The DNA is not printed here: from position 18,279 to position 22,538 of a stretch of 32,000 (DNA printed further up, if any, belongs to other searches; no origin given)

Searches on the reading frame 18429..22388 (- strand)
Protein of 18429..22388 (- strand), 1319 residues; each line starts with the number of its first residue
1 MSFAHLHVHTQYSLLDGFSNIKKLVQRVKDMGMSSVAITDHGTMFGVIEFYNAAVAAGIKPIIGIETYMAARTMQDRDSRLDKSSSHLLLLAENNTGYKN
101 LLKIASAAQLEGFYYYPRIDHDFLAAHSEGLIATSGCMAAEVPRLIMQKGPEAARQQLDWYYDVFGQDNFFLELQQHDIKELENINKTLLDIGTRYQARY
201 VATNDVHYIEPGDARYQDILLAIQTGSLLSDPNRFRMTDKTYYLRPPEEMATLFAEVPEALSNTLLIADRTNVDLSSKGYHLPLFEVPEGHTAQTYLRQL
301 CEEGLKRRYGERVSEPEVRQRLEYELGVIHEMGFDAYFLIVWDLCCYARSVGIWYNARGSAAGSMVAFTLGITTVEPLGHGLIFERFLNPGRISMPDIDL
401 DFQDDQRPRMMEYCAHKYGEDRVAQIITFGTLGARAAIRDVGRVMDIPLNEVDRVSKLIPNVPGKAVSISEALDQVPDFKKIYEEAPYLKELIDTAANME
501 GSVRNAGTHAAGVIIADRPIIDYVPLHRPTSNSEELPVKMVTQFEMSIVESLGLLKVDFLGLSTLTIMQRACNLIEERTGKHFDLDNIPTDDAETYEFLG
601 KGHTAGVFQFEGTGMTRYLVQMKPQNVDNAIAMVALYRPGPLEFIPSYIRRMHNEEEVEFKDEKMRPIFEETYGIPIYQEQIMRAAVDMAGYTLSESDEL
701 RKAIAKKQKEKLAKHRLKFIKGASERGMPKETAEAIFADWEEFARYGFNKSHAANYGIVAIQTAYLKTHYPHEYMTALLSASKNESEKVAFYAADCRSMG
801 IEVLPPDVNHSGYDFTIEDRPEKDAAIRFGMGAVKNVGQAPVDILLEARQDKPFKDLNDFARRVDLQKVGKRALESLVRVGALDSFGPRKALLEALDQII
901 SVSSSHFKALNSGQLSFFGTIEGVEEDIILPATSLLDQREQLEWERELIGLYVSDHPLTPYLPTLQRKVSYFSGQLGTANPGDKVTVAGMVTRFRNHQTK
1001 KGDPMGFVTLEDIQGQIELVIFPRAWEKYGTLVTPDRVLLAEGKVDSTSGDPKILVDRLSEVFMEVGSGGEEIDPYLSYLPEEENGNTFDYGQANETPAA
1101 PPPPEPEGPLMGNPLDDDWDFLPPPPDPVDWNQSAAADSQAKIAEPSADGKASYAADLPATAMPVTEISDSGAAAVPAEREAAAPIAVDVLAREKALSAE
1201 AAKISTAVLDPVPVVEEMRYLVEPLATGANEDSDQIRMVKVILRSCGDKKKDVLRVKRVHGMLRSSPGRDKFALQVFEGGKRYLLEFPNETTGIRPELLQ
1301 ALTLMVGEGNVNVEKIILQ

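Call 20: search_protein_families(library=ncbifam, proteins=[window:18429-22388:-])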
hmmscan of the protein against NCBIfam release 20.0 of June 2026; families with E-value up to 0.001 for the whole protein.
window:18429-22388:- (1319 aa): 16 families
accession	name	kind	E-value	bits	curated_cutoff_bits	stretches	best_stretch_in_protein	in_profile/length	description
NF005298.0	PRK06826.1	equivalog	0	1326.9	1260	1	1-1063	3-1073/1151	DNA polymerase III subunit alpha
NF004226.0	PRK05673.1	equivalog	0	1280.3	1002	1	1-1062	4-1062/1146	DNA polymerase III subunit alpha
TIGR00594.1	polc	superfamily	0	1220.6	434.35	1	3-1022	1-1022/1022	DNA polymerase III subunit alpha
NF005617.0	PRK07374.1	equivalog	0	1014.9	1653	1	1-1062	1-1080/1170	DNA polymerase III subunit alpha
NF005377.0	PRK06920.1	equivalog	4.9e-277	922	1806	1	1-1061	1-1022/1108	DNA polymerase III subunit alpha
NF004225.0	PRK05672.1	subfamily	2e-214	714.8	939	1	2-1066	5-1036/1047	error-prone DNA polymerase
NF007079.0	PRK09532.1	equivalog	5.6e-210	699.8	1525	1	1-763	1-794/876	DNA polymerase III subunit alpha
NF005516.0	PRK07135.1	equivalog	2.4e-191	638.3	1084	2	260-1032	195-947/974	DNA polymerase III DnaE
NF005582.0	PRK07279.1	equivalog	9.3e-191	636.4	1279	2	194-1062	144-964/1033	DNA polymerase III subunit alpha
NF004550.0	PRK05898.1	equivalog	7.4e-181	603.7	1182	2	199-905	136-829/971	DNA polymerase III subunit alpha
NF005616.0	PRK07373.1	equivalog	1.7e-75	254.2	646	1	744-1061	34-359/449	DNA polymerase III subunit alpha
NF001688.0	PRK00448.1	equivalog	6.7e-68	229.4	873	4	75-378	604-913/1445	PolC-type DNA polymerase III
TIGR01405.1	polC_Gram_pos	equivalog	6.2e-61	206.3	1043.45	3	82-378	377-678/1211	DNA polymerase III subunit alpha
NF041577.1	nside_bi_sphtase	equivalog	1.9e-05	24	400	1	4-67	4-65/276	3',5'-nucleoside bisphosphate phosphatase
NF047791.1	RNaseRnm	equivalog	0.00015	21.2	375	1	5-66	4-65/275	RNase RNM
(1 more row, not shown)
